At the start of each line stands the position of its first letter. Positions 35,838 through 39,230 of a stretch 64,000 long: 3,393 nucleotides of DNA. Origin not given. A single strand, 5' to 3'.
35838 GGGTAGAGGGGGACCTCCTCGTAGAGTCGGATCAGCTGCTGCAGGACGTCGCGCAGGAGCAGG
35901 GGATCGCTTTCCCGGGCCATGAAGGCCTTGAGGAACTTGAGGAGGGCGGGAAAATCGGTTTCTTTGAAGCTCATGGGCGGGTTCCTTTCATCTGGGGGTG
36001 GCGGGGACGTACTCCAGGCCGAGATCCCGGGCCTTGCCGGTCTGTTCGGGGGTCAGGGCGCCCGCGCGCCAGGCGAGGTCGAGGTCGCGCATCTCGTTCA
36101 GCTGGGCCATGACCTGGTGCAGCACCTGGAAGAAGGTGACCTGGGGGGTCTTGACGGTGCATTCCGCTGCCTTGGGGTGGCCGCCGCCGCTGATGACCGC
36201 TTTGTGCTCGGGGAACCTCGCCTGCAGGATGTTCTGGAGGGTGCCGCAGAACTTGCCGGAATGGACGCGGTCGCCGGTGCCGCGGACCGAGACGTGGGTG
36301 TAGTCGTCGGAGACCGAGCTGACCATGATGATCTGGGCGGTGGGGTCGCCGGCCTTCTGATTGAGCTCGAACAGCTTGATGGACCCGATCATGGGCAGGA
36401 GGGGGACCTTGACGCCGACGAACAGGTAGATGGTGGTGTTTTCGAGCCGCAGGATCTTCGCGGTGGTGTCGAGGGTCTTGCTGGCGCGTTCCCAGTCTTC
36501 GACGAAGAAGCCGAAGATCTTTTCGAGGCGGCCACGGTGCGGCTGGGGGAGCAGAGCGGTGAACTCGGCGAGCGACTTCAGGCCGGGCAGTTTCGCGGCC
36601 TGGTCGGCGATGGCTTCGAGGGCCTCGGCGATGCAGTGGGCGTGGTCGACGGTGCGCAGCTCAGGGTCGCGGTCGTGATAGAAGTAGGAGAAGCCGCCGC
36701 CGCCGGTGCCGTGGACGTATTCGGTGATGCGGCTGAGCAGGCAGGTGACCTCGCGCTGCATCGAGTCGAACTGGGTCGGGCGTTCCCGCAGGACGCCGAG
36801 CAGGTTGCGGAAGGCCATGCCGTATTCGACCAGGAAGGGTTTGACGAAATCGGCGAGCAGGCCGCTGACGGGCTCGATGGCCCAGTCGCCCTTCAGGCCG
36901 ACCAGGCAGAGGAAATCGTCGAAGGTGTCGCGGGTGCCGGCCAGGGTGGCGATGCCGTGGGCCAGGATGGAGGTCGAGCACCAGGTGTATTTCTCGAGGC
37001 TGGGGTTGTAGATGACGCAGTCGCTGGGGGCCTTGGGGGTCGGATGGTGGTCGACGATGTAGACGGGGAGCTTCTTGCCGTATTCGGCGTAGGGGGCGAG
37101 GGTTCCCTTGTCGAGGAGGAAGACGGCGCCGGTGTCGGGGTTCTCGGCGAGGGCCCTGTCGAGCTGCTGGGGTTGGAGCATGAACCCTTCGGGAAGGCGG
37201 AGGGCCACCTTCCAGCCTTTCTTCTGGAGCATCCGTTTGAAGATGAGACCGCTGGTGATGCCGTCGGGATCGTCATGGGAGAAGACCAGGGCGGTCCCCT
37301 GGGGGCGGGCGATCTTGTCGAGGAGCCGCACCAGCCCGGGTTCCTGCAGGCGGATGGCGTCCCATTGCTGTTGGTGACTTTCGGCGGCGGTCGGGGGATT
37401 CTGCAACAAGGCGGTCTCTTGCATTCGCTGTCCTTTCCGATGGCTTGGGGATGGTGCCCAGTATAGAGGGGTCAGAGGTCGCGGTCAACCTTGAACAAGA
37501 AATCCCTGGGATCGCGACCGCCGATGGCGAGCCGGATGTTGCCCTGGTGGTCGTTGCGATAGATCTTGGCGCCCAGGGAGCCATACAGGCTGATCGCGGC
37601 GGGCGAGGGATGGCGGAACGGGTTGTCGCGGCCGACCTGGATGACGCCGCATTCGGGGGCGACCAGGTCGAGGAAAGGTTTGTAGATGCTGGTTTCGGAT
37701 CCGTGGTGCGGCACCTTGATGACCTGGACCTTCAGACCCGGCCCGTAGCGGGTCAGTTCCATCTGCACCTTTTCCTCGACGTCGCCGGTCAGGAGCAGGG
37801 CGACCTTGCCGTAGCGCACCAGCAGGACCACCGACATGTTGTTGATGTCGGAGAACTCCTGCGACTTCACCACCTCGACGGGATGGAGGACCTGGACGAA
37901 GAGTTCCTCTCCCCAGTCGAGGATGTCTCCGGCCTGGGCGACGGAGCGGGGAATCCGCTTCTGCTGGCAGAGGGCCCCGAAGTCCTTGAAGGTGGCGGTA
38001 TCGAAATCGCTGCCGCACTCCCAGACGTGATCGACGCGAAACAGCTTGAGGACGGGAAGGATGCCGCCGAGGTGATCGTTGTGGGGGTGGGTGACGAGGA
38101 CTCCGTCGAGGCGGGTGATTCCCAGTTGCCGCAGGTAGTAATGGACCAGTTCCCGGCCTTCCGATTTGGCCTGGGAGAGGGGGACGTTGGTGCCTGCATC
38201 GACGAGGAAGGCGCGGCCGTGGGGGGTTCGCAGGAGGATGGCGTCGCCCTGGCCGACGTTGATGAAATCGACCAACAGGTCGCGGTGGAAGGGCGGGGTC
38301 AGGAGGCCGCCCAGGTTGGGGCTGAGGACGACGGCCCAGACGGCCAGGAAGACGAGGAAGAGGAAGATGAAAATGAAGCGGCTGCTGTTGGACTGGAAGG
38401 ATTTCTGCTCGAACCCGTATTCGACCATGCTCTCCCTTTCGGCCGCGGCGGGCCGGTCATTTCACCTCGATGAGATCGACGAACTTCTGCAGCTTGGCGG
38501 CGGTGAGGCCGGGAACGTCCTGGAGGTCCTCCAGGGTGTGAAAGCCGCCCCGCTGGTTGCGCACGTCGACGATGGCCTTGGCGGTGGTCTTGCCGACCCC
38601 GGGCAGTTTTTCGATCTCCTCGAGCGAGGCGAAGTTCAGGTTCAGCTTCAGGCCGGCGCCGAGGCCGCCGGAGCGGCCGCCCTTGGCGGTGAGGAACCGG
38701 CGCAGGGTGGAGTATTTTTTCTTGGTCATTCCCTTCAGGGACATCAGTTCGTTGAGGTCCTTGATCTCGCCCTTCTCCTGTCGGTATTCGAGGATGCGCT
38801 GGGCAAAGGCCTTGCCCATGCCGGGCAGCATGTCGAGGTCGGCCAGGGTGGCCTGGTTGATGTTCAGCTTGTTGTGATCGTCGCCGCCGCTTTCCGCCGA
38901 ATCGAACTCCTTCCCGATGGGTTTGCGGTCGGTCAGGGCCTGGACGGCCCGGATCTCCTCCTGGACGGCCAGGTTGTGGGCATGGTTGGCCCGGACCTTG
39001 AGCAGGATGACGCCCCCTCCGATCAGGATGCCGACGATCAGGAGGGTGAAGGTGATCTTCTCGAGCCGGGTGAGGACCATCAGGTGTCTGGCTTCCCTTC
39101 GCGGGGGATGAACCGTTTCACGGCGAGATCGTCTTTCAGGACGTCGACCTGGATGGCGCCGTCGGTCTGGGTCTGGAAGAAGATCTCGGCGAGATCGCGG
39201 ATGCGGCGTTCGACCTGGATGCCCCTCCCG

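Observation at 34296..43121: Competence-like operon couples ComEC/ComEA to an MBL nuclease, a DHH phosphoesterase, a Tudor/SH3-like protein and a Clp1-type polynucleotide kinase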

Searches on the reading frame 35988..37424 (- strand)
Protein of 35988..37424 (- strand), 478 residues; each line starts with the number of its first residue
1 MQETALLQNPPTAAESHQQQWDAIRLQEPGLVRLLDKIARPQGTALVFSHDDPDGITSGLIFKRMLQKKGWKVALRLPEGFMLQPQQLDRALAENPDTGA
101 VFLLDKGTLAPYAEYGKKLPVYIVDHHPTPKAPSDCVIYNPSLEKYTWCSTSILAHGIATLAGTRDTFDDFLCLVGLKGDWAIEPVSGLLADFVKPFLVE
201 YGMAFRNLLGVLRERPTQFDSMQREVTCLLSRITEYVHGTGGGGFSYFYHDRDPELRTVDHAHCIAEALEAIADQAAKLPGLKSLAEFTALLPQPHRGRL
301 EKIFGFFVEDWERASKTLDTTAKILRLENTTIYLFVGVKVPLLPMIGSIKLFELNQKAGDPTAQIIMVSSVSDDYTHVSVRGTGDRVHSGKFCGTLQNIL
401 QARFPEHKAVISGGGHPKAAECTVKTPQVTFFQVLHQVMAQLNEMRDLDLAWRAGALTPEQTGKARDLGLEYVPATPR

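Call 3: search_protein_families(library=pfam, proteins=[window:35988-37424:-], max_evalue=0.01)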
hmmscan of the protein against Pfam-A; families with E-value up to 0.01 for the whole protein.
window:35988-37424:- (478 aa): 2 families
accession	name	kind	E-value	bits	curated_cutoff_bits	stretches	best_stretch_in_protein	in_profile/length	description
PF01368.27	DHH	-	1.9e-06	28.6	28.1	1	46-156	3-99/125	DHH family, N-terminal domain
PF02272.25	DHHA1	-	0.0013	19.6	25.9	1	354-428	25-88/102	DHHA1 domain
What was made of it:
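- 35988..37424 (-): DHH/DHHA1 phosphoesterase (478 aa), archaeal-RecJ-like. Pfam DHH and DHHA1 (call 3).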

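Call 4: search_protein_families(library=ncbifam, proteins=[window:35988-37424:-], max_evalue=0.01)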
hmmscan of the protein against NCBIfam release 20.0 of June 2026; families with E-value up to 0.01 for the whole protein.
window:35988-37424:- (478 aa): 3 families
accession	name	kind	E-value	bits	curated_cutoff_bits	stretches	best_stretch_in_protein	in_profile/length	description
NF053576.1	RecJ_archaeal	equivalog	2.7e-14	52.9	360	2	40-159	9-128/452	RecJ family nuclease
TIGR00644.1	recJ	equivalog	2.3e-08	32.8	396.9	1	44-154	56-172/546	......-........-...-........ exonuclease RecJ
NF053575.1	GAN_nuclease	exception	0.0012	17.5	850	1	44-132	26-112/467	GINS-associated RecJ family nuclease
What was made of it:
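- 35988..37424 (-): NCBIfam RecJ_archaeal 2.7e-14 (call 4).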

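Call 26: search_solved_structures(query=window:35988-37424:-, max_evalue=1, show_alignments=1)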
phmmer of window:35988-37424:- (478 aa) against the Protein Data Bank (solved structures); distinct sequences matched with E-value up to 1: 9.
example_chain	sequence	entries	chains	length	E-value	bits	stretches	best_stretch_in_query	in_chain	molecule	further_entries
6tvv_A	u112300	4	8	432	0.00012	23.7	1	34-191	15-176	MjaRecJ | nuclease RecJ2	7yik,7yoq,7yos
7ykv_A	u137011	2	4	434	0.00025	22.7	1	34-191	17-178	archaeal nuclease RecJ2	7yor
5x4i_A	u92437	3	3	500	0.00058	21.5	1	44-132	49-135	Uncharacterized protein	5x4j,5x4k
5x4h_A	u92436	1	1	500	0.00083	21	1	44-132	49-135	Uncharacterized protein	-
8ioo_A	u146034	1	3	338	0.012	17.1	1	36-146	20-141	RecJ-like protein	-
5ghr_A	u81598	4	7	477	0.017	16.6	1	44-141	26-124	SsDNA-specific exonuclease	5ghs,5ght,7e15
7a23_l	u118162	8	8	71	0.39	12.1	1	300-362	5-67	B15 | B15 -- 1 beta subcomplex subunit 4 | AT2G31490 protein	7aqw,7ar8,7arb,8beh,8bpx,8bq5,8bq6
7ar7_m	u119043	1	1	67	0.67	11.4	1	306-362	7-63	AT2G31490 protein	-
8e73_B4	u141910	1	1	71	0.84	11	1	300-357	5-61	NDUB4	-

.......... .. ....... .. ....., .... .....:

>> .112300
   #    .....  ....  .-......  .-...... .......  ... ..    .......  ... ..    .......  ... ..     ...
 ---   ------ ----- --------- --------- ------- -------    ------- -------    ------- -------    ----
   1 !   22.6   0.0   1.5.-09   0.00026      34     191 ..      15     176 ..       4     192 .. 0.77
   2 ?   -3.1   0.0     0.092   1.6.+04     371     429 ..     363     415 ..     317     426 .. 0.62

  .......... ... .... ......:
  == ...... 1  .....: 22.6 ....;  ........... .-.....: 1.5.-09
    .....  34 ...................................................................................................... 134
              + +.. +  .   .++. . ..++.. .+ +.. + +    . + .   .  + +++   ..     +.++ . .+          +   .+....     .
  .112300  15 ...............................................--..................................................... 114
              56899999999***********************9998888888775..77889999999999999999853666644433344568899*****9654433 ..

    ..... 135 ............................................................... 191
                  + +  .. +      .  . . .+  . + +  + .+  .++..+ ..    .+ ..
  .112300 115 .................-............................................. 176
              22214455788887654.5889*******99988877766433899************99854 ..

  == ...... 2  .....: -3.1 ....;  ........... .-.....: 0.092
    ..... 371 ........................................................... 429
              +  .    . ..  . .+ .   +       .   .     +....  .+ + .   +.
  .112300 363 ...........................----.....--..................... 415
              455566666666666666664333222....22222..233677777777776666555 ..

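Call 47: search_protein_families(library=padloc, proteins=[window:35988-37424:-], max_evalue=0.001)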
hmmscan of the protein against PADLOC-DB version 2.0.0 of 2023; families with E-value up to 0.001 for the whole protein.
window:35988-37424:- (478 aa): 0 families

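Call 51: search_solved_structures(query=A4, max_evalue=0.1, show_alignments=1)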
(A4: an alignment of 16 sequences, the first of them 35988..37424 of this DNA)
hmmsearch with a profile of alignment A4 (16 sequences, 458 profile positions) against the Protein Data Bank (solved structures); distinct sequences matched with E-value up to 0.1: 25.
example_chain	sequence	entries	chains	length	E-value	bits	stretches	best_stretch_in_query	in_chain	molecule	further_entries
5x4h_A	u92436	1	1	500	1.1e-14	57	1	28-167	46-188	Uncharacterized protein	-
5x4i_A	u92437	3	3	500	5.9e-14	54.6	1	28-167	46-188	Uncharacterized protein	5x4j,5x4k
5ghr_A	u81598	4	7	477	7.7e-13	50.9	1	29-168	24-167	SsDNA-specific exonuclease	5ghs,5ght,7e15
6tvv_A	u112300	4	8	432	3.4e-12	48.8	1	9-175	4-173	MjaRecJ | nuclease RecJ2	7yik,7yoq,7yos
7ykv_A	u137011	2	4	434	4.2e-12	48.5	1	7-175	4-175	archaeal nuclease RecJ2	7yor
8y30_A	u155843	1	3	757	2.1e-11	46.2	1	13-133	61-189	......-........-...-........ exonuclease RecJ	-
5o1u_A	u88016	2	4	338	1.5e-10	43.4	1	15-139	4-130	Phosphodiesterase | TmPDE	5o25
7bhi_A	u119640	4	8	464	4e-10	42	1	29-130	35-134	Conserved protein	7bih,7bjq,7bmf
5o4z_A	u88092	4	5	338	2.5e-09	39.4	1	15-131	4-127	DHH/DHHA1-type phosphodiesterase TM1595 | phosphodiesterase TM1595 | phosphodiesterase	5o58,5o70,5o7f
1ir6_A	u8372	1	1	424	6.4e-07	31.4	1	18-130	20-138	exonuclease RecJ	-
2zxo_A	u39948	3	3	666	1.4e-06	30.3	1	19-130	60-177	Single-stranded DNA specific exonuclease RecJ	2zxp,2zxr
5f54_A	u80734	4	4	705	5.4e-06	28.4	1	24-130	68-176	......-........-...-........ exonuclease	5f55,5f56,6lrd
8a8k_A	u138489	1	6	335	0.0001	24.1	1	28-144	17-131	PAP phosphatase from Methanothermococcus thermolithotrophicus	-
4ls9_A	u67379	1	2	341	0.00021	23.1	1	23-134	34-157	DHH family protein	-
9r7o_A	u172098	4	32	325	0.00043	22.1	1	17-147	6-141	DHH family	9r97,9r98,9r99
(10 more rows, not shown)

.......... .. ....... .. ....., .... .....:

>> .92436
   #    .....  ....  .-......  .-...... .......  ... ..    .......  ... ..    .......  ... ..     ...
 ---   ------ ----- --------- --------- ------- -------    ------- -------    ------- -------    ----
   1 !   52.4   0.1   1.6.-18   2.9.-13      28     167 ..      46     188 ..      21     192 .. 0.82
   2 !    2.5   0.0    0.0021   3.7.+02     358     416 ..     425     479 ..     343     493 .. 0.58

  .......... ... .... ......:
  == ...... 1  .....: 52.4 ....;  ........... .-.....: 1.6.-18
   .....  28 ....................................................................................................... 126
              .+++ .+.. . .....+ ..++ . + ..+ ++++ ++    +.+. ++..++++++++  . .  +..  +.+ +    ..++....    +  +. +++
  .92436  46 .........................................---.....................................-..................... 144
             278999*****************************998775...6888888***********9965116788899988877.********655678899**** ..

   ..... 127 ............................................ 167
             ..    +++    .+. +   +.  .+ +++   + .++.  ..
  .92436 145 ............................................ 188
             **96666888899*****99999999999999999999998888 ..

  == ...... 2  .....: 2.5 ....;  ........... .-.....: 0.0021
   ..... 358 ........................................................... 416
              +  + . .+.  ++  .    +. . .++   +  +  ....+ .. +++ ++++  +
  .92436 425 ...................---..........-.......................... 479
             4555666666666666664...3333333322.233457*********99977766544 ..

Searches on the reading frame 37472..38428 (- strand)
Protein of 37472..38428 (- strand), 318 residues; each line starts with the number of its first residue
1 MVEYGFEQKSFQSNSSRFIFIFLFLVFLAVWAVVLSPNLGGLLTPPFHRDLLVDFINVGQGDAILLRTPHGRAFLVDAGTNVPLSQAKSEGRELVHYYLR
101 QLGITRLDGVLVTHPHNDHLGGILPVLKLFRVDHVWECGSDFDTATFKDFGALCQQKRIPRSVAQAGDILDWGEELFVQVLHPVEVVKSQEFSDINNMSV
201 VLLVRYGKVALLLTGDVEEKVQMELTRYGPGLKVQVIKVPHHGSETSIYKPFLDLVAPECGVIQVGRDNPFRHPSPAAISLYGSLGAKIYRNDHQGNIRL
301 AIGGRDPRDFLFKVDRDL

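Call 3: search_protein_families(library=pfam, proteins=[window:37472-38428:-], max_evalue=0.01)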
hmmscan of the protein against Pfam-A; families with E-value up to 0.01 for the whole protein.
window:37472-38428:- (318 aa): 3 families
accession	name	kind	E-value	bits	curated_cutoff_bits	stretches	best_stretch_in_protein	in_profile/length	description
PF00753.33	Lactamase_B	-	1.6e-15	58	22.7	1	57-266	2-195/196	Metallo-beta-lactamase superfamily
PF12706.13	Lactamase_B_2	-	2.9e-07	30.7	27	1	73-230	2-156/200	Beta-lactamase superfamily domain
PF23023.1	Anti-Pycsar_Apyc1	-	0.008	16.1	50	0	102-124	49-71/250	Anti-Pycsar protein Apyc1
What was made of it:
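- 37472..38428 (-): Stand-alone, membrane-anchored MBL: a ComEC C-terminal-domain paralogue with intact HPHNDH. Lactamase_B 1.6e-15 (call 3).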

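Call 4: search_protein_families(library=ncbifam, proteins=[window:37472-38428:-], max_evalue=0.01)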
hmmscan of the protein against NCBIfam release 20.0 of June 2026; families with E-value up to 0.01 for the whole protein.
window:37472-38428:- (318 aa): 11 families
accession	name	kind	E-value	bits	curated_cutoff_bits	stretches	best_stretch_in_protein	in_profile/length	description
TIGR00361.1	ComEC_Rec2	equivalog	2.4e-40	138.3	190.05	1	53-296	443-663/663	DNA internalization-related competence protein ComEC/Rec2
NF008580.0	PRK11539.1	equivalog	5.3e-27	94.5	969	1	50-300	502-726/758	ComEC family protein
NF049846.1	blaAHM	exception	1e-14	54.2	590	1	56-266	68-263/304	AHM family subclass B3-like metallo-beta-lactamase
NF041809.1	Avs1a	equivalog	4.3e-10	38.9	420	2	190-263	246-323/387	AVAST type 1 anti-phage system MBL fold metallo-hydrolase Avs1a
NF058524.1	6A-MBL_enzyme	equivalog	9.3e-08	31.6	220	1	56-124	2-74/346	anti-phage 6A-MBL system MBL-fold protein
TIGR03675.1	arCOG00543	equivalog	1.1e-06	27.2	580.2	1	57-128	185-249/631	beta-CASP ribonuclease aCPSF1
NF047979.1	lactonase_AidB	equivalog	0.0014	18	360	1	64-125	54-112/271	AidB family quorum-quenching N-acyl homoserine lactonase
TIGR03413.1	GSH_gloB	equivalog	0.0016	17.9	200.8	1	95-131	33-68/248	hydroxyacylglutathione hydrolase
NF002553.0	PRK02113.1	equivalog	0.0041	16.6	386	1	102-123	62-83/252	MBL fold metallo-hydrolase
NF038231.1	MBL_Geo_Pelo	equivalog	0.0055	16.3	360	1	94-124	54-83/250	GPMC system MBL fold metallohydrolase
TIGR02651.1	RNase_Z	equivalog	0.0056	15.8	292.95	0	100-130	45-75/302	ribonuclease Z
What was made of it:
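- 37472..38428 (-): Best NCBIfam hit is TIGR00361 ComEC_Rec2, positions 443-663, E 2.4e-40 (call 4).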

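Call 47: search_protein_families(library=padloc, proteins=[window:37472-38428:-], max_evalue=0.001)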
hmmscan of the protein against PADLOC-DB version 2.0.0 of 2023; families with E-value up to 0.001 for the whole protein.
window:37472-38428:- (318 aa): 8 families
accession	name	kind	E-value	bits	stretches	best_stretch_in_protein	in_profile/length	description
PDLC04676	PDC-M48B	-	1.7e-15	54.7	2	178-254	197-278/357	-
PDLC03854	LmuA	-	7.6e-15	52.9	2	190-279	207-300/345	-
PDLC03805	RTasMBL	-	8.3e-15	52.8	2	178-258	165-251/322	DRT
PDLC04675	PDC-M48B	-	1.2e-14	52.3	1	54-268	8-232/291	-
PDLC02158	Avs1a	-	7.3e-09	33.3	1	188-263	246-325/392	-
PDLC04677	PDC-M48B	-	5.4e-08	30.5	0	50-137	2-90/339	-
PDLC04674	PDC-M48B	-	2.4e-06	25.1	0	55-134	5-77/270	-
PDLC04673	PDC-M48B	-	0.00015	19.3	0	188-263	150-227/296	-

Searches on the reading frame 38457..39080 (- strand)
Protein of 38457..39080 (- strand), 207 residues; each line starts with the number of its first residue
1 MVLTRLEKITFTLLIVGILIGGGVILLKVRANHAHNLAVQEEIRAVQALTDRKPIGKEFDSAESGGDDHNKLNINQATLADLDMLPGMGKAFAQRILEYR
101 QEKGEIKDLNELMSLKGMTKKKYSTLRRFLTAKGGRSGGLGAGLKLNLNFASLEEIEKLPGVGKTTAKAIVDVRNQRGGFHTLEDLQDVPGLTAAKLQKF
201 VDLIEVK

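Call 3: search_protein_families(library=pfam, proteins=[window:38457-39080:-], max_evalue=0.01)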
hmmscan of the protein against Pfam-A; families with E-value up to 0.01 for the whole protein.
window:38457-39080:- (207 aa): 15 families
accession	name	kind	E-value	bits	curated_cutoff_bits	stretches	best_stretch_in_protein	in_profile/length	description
PF12836.13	HHH_3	-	5.6e-38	129.3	27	2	69-131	3-65/65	Helix-hairpin-helix motif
PF00633.29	HHH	-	5.3e-19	67.5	24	2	147-172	4-29/30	Helix-hairpin-helix motif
PF14520.12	HHH_5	-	2.9e-09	37.7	27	0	151-172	32-53/57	Helix-hairpin-helix domain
PF14579.12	HHH_6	-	1e-07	32.5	25.6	0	159-191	30-62/90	Helix-hairpin-helix motif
PF03934.19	T2SSK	-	5.7e-07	30.2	24.2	0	73-120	2-49/63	Type II secretion system (T2SS), protein K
PF06514.17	PsbU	-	1.6e-06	28.4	24.5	1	142-200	11-65/93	Photosystem II 12 kDa extrinsic protein (PsbU)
PF12826.13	HHH_2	-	4e-06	27.3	27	0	147-172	28-53/64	Helix-hairpin-helix motif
PF04919.18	DUF655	-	2e-05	25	22.2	0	153-188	115-149/181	Protein of unknown function (DUF655)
PF14716.13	HHH_8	-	2.3e-05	25.1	30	0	146-172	40-66/73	Helix-hairpin-helix domain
PF21687.3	T2SSK_1st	-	3.4e-05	25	26.2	1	91-132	63-104/107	Type II secretion system (T2SS), protein K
PF21999.2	IMS_HHH_1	-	0.0004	21.2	27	0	158-199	2-35/53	DNA polymerase-iota, thumb domain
PF11798.14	IMS_HHH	-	0.0012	19.4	24.4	0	155-169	12-26/32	IMS family HHH motif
PF21176.3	RecR_HhH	-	0.0014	18.8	27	0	154-168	6-20/45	RecR, helix-hairpin-helix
PF00570.28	HRDC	-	0.0016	18.8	23.8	0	182-204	42-64/68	HRDC domain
PF11731.14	Cdd1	-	0.0018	18.9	25.5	0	152-188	4-35/86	Pathogenicity locus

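Call 4: search_protein_families(library=ncbifam, proteins=[window:38457-39080:-], max_evalue=0.01)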
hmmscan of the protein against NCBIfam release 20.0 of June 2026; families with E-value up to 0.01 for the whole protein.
window:38457-39080:- (207 aa): 12 families
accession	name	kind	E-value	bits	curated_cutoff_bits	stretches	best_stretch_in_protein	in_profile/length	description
TIGR01259.1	comE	subfamily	5.1e-30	103.9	152.35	2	144-206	58-120/120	comEA protein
TIGR00426.1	TIGR00426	subfamily_domain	4.6e-27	93.9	53.1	2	142-204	4-67/69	competence protein ComEA helix-hairpin-helix repeat region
NF037980.1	T2SS_GspK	equivalog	3.9e-09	36.5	130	1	93-203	167-267/307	type II secretion system minor pseudopilin GspK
TIGR03916.1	rSAM_link_UDG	hypoth_equivalog_domain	1.9e-06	27.3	343.5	0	146-201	322-374/415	putative DNA modification/repair radical SAM protein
NF002708.1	PRK02515.1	equivalog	2.6e-06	27.4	85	0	143-199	56-108/137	photosystem II complex extrinsic protein PsbU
NF045978.1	ComEA_MAG0490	equivalog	1.9e-05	24.5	98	0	70-130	101-160/162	MAG0490 family ComEA-like DNA-binding protein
TIGR01405.1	polC_Gram_pos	equivalog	2.5e-05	22.2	1043.45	0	156-201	1150-1194/1211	DNA polymerase III subunit alpha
NF005932.1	PRK07956.1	equivalog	0.0013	17.3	369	0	73-116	531-574/664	NAD-dependent DNA ligase LigA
NF001688.0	PRK00448.1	equivalog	0.0015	16.1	873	0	157-200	1384-1426/1445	PolC-type DNA polymerase III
NF006375.0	PRK08609.1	equivalog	0.0039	15.8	426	0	149-190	44-85/571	DNA polymerase/3'-5' exonuclease PolX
NF001824.0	PRK00558.1-5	equivalog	0.0086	14.5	451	0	148-174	618-644/652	excinuclease ABC subunit UvrC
TIGR00084.2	ruvA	equivalog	0.0087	15.7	85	0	154-171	110-127/202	Holliday junction branch migration protein RuvA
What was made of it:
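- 38457..39080 (-): ComEA (207 aa): membrane-anchored, two HhH DNA-binding domains. HHH_3 5.6e-38 (two stretches) and TIGR00426 (calls 3, 4).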

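Call 47: search_protein_families(library=padloc, proteins=[window:38457-39080:-], max_evalue=0.001)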
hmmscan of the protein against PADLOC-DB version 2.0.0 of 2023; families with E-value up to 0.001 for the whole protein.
window:38457-39080:- (207 aa): 0 families
